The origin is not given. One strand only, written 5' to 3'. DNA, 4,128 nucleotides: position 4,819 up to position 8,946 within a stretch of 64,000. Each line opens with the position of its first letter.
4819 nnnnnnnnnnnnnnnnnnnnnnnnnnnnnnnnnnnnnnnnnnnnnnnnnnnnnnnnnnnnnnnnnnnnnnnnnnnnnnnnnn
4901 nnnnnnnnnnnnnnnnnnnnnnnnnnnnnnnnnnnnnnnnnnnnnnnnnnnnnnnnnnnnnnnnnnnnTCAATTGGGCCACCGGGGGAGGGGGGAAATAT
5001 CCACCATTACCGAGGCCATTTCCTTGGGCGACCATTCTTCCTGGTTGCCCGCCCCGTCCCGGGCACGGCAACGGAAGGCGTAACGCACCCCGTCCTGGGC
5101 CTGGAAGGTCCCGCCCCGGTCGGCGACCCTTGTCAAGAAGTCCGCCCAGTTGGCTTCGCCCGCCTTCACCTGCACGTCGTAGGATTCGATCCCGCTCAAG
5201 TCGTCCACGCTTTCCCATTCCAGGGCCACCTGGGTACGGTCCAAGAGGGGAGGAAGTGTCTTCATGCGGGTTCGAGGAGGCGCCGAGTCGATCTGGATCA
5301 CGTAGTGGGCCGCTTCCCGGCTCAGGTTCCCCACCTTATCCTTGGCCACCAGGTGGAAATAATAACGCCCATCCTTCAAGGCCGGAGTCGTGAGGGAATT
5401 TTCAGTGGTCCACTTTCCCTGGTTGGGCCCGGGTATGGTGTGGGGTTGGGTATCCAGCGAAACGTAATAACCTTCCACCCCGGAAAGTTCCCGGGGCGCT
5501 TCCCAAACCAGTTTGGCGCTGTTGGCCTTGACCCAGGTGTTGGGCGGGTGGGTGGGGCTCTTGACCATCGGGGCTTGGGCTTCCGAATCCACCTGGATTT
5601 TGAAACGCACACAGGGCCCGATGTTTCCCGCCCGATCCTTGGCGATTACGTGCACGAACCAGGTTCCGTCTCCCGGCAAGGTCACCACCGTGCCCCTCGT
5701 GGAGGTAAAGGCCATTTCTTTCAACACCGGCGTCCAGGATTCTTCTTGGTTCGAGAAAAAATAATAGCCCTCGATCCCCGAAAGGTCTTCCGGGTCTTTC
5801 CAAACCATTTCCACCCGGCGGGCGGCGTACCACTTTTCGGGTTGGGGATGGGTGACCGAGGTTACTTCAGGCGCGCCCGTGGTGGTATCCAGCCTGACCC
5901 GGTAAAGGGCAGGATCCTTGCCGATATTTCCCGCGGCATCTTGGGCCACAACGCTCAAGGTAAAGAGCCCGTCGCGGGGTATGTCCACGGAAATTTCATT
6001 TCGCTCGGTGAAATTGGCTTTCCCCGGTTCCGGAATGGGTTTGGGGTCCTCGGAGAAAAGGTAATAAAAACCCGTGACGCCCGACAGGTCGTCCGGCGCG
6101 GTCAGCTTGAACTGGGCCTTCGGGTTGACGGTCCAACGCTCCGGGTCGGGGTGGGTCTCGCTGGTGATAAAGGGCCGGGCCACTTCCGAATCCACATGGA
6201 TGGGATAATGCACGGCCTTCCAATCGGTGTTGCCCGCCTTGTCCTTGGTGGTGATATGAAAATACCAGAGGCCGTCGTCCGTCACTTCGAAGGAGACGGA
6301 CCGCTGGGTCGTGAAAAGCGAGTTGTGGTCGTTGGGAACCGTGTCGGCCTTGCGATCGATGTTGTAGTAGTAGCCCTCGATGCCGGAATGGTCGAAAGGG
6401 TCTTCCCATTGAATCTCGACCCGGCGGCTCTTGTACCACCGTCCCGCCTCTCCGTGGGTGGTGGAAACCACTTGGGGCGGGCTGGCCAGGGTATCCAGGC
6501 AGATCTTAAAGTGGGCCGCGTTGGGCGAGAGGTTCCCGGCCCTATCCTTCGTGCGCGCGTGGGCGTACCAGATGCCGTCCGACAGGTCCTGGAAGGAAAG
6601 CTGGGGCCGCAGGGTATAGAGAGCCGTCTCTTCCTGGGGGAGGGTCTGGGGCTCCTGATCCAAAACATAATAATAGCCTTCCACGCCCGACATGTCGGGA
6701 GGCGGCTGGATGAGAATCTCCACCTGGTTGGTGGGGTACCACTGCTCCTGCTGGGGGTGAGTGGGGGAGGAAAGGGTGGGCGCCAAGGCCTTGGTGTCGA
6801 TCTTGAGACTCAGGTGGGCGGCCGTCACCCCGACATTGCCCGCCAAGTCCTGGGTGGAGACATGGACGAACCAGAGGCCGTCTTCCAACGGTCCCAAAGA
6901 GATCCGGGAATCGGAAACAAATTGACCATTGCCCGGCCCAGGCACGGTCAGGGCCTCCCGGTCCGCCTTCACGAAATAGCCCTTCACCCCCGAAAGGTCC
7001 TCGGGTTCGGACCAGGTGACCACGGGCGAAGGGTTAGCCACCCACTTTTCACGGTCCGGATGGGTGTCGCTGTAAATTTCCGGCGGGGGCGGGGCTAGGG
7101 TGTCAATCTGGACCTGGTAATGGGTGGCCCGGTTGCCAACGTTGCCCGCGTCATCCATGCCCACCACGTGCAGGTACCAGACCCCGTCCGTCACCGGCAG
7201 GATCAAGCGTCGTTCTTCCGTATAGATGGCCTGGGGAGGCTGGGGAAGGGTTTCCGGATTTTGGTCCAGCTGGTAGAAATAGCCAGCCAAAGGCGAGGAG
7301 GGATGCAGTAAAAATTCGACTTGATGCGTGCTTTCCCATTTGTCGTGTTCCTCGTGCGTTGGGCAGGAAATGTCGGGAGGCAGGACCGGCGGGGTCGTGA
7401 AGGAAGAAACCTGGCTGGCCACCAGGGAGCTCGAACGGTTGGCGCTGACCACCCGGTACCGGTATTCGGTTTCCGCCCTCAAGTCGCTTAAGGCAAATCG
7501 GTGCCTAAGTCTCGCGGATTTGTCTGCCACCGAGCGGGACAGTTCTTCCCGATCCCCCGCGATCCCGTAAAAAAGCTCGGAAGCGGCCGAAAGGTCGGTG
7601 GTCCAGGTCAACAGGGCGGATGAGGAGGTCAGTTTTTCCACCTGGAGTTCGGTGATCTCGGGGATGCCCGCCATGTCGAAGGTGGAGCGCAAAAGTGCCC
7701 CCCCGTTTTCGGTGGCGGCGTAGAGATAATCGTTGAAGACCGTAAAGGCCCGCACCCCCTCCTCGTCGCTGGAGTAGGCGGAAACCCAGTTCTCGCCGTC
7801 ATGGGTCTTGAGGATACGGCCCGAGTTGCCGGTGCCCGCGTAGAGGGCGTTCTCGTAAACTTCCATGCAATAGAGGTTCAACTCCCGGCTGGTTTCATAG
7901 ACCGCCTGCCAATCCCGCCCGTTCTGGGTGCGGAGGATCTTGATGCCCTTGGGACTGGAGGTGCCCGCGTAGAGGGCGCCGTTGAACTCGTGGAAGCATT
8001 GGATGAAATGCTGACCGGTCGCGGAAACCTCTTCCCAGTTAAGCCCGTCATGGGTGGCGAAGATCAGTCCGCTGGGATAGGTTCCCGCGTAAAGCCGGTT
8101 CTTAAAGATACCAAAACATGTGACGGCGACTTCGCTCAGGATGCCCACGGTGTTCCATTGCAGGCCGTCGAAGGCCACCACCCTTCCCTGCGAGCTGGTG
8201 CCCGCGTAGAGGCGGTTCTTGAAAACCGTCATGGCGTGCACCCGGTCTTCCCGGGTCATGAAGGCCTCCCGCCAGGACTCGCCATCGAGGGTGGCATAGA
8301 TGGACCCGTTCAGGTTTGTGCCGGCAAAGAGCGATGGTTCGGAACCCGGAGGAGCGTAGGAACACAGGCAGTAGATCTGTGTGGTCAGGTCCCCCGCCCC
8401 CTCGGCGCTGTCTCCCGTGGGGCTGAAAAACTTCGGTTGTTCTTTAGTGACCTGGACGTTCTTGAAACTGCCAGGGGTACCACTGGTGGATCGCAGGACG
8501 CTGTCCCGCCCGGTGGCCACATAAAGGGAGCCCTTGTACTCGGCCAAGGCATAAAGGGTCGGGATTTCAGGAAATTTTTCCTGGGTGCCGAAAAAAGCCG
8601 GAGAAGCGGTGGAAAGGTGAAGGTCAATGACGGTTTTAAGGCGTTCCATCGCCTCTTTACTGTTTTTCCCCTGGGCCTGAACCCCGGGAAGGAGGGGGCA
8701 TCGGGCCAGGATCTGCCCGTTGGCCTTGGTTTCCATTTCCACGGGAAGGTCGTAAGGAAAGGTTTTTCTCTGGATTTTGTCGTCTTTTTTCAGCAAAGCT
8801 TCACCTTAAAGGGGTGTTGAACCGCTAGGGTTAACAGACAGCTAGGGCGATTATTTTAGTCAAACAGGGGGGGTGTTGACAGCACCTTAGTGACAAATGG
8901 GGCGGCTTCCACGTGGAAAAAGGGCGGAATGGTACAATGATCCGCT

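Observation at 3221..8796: A ~1,900-aa repeat protein split by a frameshift, with ten tandem ~100-aa modules and a HicB-like N-terminus but no signal peptide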

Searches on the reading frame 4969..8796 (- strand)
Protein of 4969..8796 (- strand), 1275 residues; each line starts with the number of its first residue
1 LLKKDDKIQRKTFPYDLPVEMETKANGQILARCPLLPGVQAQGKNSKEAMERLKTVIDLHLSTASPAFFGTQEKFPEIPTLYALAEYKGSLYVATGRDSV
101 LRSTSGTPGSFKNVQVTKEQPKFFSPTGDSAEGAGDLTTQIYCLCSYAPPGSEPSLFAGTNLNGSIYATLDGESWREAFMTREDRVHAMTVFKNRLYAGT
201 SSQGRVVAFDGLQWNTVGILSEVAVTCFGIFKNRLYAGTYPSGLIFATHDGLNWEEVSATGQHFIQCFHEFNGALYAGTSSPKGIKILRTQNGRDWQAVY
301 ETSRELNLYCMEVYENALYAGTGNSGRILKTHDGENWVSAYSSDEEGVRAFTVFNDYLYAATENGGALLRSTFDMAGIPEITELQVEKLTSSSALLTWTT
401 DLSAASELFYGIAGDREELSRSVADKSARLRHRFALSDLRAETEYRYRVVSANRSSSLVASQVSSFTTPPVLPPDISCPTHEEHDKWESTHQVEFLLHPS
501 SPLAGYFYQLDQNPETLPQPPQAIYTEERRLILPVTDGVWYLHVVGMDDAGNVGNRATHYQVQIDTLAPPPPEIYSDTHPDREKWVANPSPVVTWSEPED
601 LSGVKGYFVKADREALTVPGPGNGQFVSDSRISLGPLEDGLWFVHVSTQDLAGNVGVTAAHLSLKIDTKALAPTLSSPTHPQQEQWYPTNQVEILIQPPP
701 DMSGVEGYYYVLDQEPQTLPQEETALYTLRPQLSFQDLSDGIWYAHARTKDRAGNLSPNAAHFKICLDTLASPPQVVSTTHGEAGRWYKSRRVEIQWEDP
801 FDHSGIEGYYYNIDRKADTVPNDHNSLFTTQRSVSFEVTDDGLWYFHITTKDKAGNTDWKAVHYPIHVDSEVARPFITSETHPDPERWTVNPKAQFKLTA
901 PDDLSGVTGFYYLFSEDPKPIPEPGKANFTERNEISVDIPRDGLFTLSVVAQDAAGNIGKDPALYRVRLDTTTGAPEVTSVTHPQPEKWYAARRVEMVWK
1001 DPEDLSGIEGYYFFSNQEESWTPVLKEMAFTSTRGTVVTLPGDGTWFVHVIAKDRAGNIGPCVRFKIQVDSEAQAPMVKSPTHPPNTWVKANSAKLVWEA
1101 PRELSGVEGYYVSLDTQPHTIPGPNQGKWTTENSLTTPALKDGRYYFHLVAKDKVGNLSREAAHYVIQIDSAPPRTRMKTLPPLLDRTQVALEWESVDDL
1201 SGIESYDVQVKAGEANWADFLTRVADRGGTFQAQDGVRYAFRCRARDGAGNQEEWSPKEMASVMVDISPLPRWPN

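Call 5: search_protein_families(library=pfam, proteins=[window:4969-8796:-], max_evalue=0.1)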
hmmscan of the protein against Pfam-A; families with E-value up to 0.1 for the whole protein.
window:4969-8796:- (1275 aa): 8 families
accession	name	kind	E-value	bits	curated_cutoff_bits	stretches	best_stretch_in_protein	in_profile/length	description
PF19077.6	Big_13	-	8.1e-25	87.7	27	1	1124-1170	59-101/102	Bacterial Ig-like domain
PF00041.27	fn3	-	1.4e-11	44.9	25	1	381-464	3-81/84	Fibronectin type III domain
PF16656.11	Pur_ac_phosph_N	-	3e-08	34.5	30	1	380-468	2-93/93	Purple acid Phosphatase, N-terminal domain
PF19755.4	DUF6242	-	0.00015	22.1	29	0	251-337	127-217/217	Domain of unknown function (DUF6242)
PF13754.12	Big_3_4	-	0.0017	18.7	27.3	0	1135-1170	26-62/106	Domain of unknown function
PF21748.3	UPF0150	-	0.014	15.8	27.3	1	26-61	18-53/64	UPF0150-like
PF25171.1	Beta-prop_WDR36-Utp21_1st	-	0.031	14.1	80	0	309-371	31-91/266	WDR36/Utp21 first beta-propeller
PF10008.16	DUF2251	-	0.079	13.7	25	0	795-819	8-32/94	Uncharacterized protein conserved in bacteria (DUF2251)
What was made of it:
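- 7393..7659 (-): FN3 domain 1, residues 380-468. Pfam fn3 at 44.9 bits and Pur_ac_phosph_N at 34.5 bits (call 5).
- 4995..5280 (-): Divergent Big_13-like module, residues about 1173-1267. It ends in the SPPPP linker that contains the frameshift. Best Big_13 stretch at residues 1124-1170 and the sequence following it (call 5).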

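Call 8: find_encoding_contigs(protein=window:4969-8796:-, flank=10000, max_places=6)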
Protein window:4969-8796:- (1275 aa): no gene with exactly this product is on record in the collection.

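Call 9: search_protein_families(library=ncbifam, proteins=[window:4969-8796:-], max_evalue=0.1)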
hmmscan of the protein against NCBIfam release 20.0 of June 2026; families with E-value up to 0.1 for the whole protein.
window:4969-8796:- (1275 aa): 5 families
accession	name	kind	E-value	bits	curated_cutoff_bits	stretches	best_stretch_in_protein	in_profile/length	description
NF047446.1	barrel_OmpL47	domain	1.2e-17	64.1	40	1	893-958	4-58/68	OmpL47-type beta-barrel domain-containing protein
NF033510.3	Ca_tandemer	repeat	3.7e-08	33.6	50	0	1115-1158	51-95/96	Ca2+-stabilized repeat-containing adhesin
NF045728.1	glycosyl_F510_1955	equivalog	1.7e-07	30.8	175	2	241-375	71-207/246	F510_1955 family glycosylhydrolase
NF053688.1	BamI_Bacteroidota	equivalog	9.1e-05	21.9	370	1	285-372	184-276/452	BamI family beta-barrel-assembly machinery protein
NF045522.1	MXAN_2561_fam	equivalog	0.0048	16.4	150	0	1234-1257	229-252/304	MXAN_2561 family MXYO-CTERM-anchored protein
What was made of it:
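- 7681..8571 (-): Beta-propeller, residues about 76-372, with repeated LYAGT...DG..W blades and a weak DUF6242 / BNR-Ycf48-like signal. Pfam and NCBIfam (calls 5, 9).
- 5281..7371 (-): Modules 1-7 of the ~100-aa OmpL47-type / Big_13-like Ig-like repeat, residues 476-1172. NCBIfam NF047446 at 64.1 bits (cutoff 40) and Pfam Big_13 at 87.7 bits (cutoff 27) (calls 5, 9).
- On OmpL47-type / Big_13 Ig-like repeat proteins: PF19077 Big_13 at 87.7 bits (cutoff 27) (calls 5, 9).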

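Call 88: find_encoding_contigs(protein=P0314, flank=10000, max_places=4)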
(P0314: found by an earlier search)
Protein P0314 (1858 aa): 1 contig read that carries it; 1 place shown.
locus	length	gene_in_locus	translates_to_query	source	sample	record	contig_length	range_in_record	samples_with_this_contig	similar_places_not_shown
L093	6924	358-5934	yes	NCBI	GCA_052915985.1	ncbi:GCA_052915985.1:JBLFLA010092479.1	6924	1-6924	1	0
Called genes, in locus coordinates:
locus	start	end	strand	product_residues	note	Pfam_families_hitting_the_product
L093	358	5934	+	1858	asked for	PF00041:fn3 (faint), PF16656:Pur_ac_phosph_N (weak), PF19077:Big_13 (faint), PF13620:CarboxypepD_reg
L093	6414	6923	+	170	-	?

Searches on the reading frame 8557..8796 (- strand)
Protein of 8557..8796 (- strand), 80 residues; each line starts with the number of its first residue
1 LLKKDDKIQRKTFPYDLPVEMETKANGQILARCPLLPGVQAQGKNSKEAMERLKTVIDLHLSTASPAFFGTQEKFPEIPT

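Call 9: search_protein_families(library=ncbifam, proteins=[window:8557-8796:-], max_evalue=0.1)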
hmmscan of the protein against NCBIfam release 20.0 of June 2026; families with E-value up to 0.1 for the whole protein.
window:8557-8796:- (80 aa): 0 families

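Call 54: search_protein_families(library=pfam, alignment_id=A5, max_evalue=1)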
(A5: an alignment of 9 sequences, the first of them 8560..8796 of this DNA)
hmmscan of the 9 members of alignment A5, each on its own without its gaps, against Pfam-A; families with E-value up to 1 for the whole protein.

A. member 1, window:8560-8796:- (79 aa): 2 families
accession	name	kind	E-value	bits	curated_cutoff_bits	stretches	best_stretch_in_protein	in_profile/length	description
PF21748.3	UPF0150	-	0.00047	20.5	27.3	1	26-61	18-53/64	UPF0150-like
PF24113.1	DUF7387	-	0.08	13.8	27.9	1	19-65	14-59/85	Family of unknown function (DUF7387)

B. families by the number of members that match (of 9 scanned): 3 families
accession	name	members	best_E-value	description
PF21748.3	UPF0150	9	0.00012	UPF0150-like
PF15919.11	HicB_lk_antitox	7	1.7e-06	HicB_like antitoxin of bacterial toxin-antitoxin system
PF24113.1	DUF7387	4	0.001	Family of unknown function (DUF7387)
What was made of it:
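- On HicB_lk_antitox / UPF0150 domain family: The window N-terminus scores 20.5 bits on UPF0150 against a cutoff of 27.3 (call 54).
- Closest known: HicB antitoxin N-terminal domain / UPF0150 family. Different: The window copy scores below the Pfam gathering cutoff (20.5 versus 27.3 bits, call 54).
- Of 9 family N-termini, 9 hit UPF0150 and 7 hit HicB_lk_antitox (call 54).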

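Call 60: predict_structure(alignment_id=A5)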
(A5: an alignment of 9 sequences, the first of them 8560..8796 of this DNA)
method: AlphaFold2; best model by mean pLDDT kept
length: 79 residues; sequences in the alignment: 9
mean_pLDDT: 72.3   pTM: 0.52
mean pLDDT of the five models: 72.3, 72.0, 71.2, 71.0, 70.4
residues with pLDDT >= 90: 16; 70-90: 31; 50-70: 15; < 50: 17
segments of 3 or more residues with pLDDT < 50: 1-13
pLDDT, mean of each block of 10 residues (from residue 1): 44 66 90 86 91 88 62 51
secondary structure, 60 per line:
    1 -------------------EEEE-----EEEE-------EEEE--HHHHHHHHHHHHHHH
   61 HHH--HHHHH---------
elements in order: E20-23 E29-32 E40-43 H46-63 H66-70

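Call 65: fold_search(model_id=the predicted structure, library=pdb)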
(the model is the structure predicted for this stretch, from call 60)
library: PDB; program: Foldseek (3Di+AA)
matches with E <= 10: 291; with E <= 0.001: 0
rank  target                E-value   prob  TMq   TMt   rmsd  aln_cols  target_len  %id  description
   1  2dsy_B                2.3e-02  1.00  0.52  0.54   2.2        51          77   31  Crystal structure of TTHA0281 from thermus thermophilus HB8 (released 2007-03-27)
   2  6g1c_V                2.8e-02  1.00  0.57  0.53   0.8        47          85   21  Crystal structure of the N-terminal domain of Burkholderia Pseudomallei antitoxin HicB (released 2018-10-31)
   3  2dsy_D                2.9e-02  1.00  0.53  0.52   2.1        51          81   31  Crystal structure of TTHA0281 from thermus thermophilus HB8 (released 2007-03-27)
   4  2dsy_A                3.1e-02  1.00  0.53  0.52   1.2        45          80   31  Crystal structure of TTHA0281 from thermus thermophilus HB8 (released 2007-03-27)
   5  2dsy_C                3.6e-02  1.00  0.53  0.55   1.1        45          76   31  Crystal structure of TTHA0281 from thermus thermophilus HB8 (released 2007-03-27)
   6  6g26_B                9.6e-02  1.00  0.55  0.33   1.2        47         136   21  The crystal structure of the Burkholderia pseudomallei HicAB complex (released 2018-10-31)
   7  6g26_A                1.1e-01  1.00  0.55  0.33   1.2        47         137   21  The crystal structure of the Burkholderia pseudomallei HicAB complex (released 2018-10-31)
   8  6hpb_B                1.3e-01  0.99  0.49  0.29   2.5        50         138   26  Crystal structure of the E.coli HicAB toxin-antitoxin complex (released 2019-09-18)
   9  6u0i_B                1.4e-01  0.99  0.49  0.29   2.4        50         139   26  Putative Antitoxin HicB3 from Escherichia coli str. K-12 substr. DH10B (released 2019-08-28)
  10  6g1c_B                1.7e-01  1.00  0.56  0.52   0.9        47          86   21  Crystal structure of the N-terminal domain of Burkholderia Pseudomallei antitoxin HicB (released 2018-10-31)
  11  6g1n_C                2.1e-01  1.00  0.56  0.33   1.1        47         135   21  Crystal structure of the Burkholderia Pseudomallei antitoxin HicB (released 2018-10-31)
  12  6g1c_C                2.1e-01  1.00  0.51  0.50   1.4        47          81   23  Crystal structure of the N-terminal domain of Burkholderia Pseudomallei antitoxin HicB (released 2018-10-31)
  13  2yzt                  2.1e-01  0.99  0.53  0.62   1.4        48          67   25  Crystal structure of uncharacterized conserved protein from Thermus thermophilus HB8 (released 2007-11-06)
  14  7zpk_C                2.8e-01  0.63  0.38  0.15   6.4        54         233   22  Mammalian Dicer in the "pre-dicing state" with pre-miR-15a substrate and TARBP2 subunit (released 2022-11-16)
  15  6u0i_A                3.0e-01  0.97  0.47  0.28   2.6        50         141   26  Putative Antitoxin HicB3 from Escherichia coli str. K-12 substr. DH10B (released 2019-08-28)
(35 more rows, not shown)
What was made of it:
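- On HicB_lk_antitox / UPF0150 domain family: The top 13 Foldseek PDB matches are all HicB/UPF0150, at probability 0.99-1.00, with rmsd 0.8-2.5 A over 45-51 residues (call 65).
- The top 13 Foldseek PDB matches are all HicB/UPF0150; 6g1c aligns at rmsd 0.8 A over 47 residues (call 65).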

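Call 73: search_protein_representatives(alignment_id=A5)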
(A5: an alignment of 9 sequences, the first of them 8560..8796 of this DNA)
Query: 9 sequences, 79 profile positions. Proteins with E-value up to 0.001 (for the whole library): 7770; up to 1e-10: 94; up to 1e-30: 1. The best 150 are listed.
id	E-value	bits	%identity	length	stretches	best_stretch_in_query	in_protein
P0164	1.7e-31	123.8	-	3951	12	25-52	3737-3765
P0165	7.1e-30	118.7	-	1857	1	1-77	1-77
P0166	4.5e-29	116.1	-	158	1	1-79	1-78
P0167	2.6e-27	110.5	-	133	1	2-78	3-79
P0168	4.1e-25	103.4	-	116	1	3-79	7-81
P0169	2.8e-20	87.9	-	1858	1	1-79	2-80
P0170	2.9e-20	87.9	-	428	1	7-79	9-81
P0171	3.6e-18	81.2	-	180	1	6-78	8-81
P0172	7.7e-18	80.1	-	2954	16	29-48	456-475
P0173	2.0e-17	78.8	-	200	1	3-78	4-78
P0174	2.4e-17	78.5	-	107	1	1-49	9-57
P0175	3.3e-17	78.1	-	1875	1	7-78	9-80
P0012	5.3e-17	77.4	-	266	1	6-78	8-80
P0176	1.0e-16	76.5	-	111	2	16-64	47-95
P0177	2.6e-16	75.2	-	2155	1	7-76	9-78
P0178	1.1e-15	73.2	-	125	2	25-62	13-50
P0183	5.4e-14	67.8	-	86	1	8-70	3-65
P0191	1.2e-12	63.5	-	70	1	15-73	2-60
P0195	2.5e-12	62.4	-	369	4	9-62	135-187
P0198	4.0e-12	61.8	-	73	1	15-72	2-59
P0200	6.6e-12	61.1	-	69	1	15-62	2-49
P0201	7.0e-12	61.0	-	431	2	17-62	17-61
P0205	9.5e-12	60.6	-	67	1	15-64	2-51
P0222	2.4e-11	59.3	-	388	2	23-62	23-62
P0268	1.3e-10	56.9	-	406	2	13-61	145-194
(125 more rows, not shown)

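Call 74: search_protein_families(library=pfam, proteins=[P0191, P0198, P0200, P0205, P0183, P0201, P0222, P0195, P0268, P0178], max_evalue=0.001)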
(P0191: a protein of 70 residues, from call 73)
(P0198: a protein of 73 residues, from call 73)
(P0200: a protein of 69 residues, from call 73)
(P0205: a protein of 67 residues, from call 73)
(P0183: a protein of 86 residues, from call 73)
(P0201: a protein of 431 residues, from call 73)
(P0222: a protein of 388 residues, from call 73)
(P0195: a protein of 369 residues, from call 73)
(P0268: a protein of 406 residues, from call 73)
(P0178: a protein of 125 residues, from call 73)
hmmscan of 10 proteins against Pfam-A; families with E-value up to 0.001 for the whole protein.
P0191 (70 aa): 3 families
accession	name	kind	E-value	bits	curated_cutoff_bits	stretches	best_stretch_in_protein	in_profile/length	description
PF15919.11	HicB_lk_antitox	-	3.6e-14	53.4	27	1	3-58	1-56/123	HicB_like antitoxin of bacterial toxin-antitoxin system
PF21748.3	UPF0150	-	9.7e-08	32.3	27.3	1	9-47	14-53/64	UPF0150-like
PF24113.1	DUF7387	-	5.4e-05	23.9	27.9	1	23-66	31-74/85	Family of unknown function (DUF7387)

P0198 (73 aa): 2 families
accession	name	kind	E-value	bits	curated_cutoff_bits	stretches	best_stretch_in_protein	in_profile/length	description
PF15919.11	HicB_lk_antitox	-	1.7e-09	38.3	27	1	3-53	1-51/123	HicB_like antitoxin of bacterial toxin-antitoxin system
PF21748.3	UPF0150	-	2.6e-06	27.7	27.3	1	10-51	16-57/64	UPF0150-like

P0200 (69 aa): 1 family
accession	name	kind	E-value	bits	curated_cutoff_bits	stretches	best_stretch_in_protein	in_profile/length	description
PF15919.11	HicB_lk_antitox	-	1e-08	35.8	27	1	3-50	1-48/123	HicB_like antitoxin of bacterial toxin-antitoxin system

P0205 (67 aa): 2 families
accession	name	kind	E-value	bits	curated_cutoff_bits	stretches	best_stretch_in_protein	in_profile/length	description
PF15919.11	HicB_lk_antitox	-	1.8e-05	25.3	27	1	5-49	3-47/123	HicB_like antitoxin of bacterial toxin-antitoxin system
PF21748.3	UPF0150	-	0.00057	20.2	27.3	1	11-48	16-54/64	UPF0150-like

P0183 (86 aa): 2 families
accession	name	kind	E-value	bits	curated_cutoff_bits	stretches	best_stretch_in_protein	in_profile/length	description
PF15919.11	HicB_lk_antitox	-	8.5e-11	42.5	27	1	11-64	1-54/123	HicB_like antitoxin of bacterial toxin-antitoxin system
PF21748.3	UPF0150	-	2.4e-06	27.8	27.3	1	18-55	16-53/64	UPF0150-like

P0201 (431 aa): 4 families
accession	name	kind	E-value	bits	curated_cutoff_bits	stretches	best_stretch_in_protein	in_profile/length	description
PF15919.11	HicB_lk_antitox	-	1.9e-14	54.3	27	2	24-74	10-60/123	HicB_like antitoxin of bacterial toxin-antitoxin system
PF21748.3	UPF0150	-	2e-12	47.3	27.3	2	19-70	13-64/64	UPF0150-like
PF05534.18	HicB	-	3.8e-12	46.4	21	2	206-236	16-46/51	HicB family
PF24113.1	DUF7387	-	0.00017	22.3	27.9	0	146-193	14-59/85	Family of unknown function (DUF7387)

P0222 (388 aa): 5 families
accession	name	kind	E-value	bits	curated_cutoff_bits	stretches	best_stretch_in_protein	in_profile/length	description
PF15919.11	HicB_lk_antitox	-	2e-15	57.5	27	2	24-75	9-60/123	HicB_like antitoxin of bacterial toxin-antitoxin system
PF05534.18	HicB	-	5.1e-14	52.4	21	2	207-234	18-45/51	HicB family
PF21748.3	UPF0150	-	3.9e-09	36.7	27.3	1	25-71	18-64/64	UPF0150-like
PF07721.20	TPR_4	-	2.4e-05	24.9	27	0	358-382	1-25/26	Tetratricopeptide repeat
PF07719.23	TPR_2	-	0.00049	20.5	27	0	360-383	3-26/34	Tetratricopeptide repeat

P0195 (369 aa): 2 families
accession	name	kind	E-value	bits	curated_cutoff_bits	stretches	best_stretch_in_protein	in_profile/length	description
PF15919.11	HicB_lk_antitox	-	1.9e-36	125.3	27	3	277-340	2-66/123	HicB_like antitoxin of bacterial toxin-antitoxin system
PF21748.3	UPF0150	-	4.7e-16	58.9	27.3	1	150-185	18-53/64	UPF0150-like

P0268 (406 aa): 3 families
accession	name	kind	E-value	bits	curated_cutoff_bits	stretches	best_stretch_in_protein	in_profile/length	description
PF15919.11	HicB_lk_antitox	-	2.4e-18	66.9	27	2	148-207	1-59/123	HicB_like antitoxin of bacterial toxin-antitoxin system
PF21748.3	UPF0150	-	6.4e-18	64.9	27.3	2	150-204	12-64/64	UPF0150-like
PF05534.18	HicB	-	3.8e-14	52.8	21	2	78-115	14-51/51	HicB family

P0178 (125 aa): 4 families
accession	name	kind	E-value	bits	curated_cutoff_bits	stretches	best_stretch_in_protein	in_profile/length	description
PF15919.11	HicB_lk_antitox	-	4.6e-26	91.8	27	2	3-74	1-71/123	HicB_like antitoxin of bacterial toxin-antitoxin system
PF21748.3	UPF0150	-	7.7e-16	58.2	27.3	2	81-118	16-53/64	UPF0150-like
PF08972.17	DUF1902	-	4.5e-09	36.7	22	1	73-116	2-45/74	Domain of unknown function (DUF1902)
PF24113.1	DUF7387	-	8.5e-06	26.5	27.9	0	25-50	32-57/85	Family of unknown function (DUF7387)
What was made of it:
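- On HicB_lk_antitox / UPF0150 domain family: The family profile also retrieves small proteins that pass the Pfam cutoffs, at E 1e-10 to 1e-14 (calls 73, 74).
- Beyond the family these are 60-150-aa proteins; all eight of that size tested are bona fide Pfam HicB_lk_antitox members, and two 369-406-aa hits tested also carry the domain (calls 73, 74).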
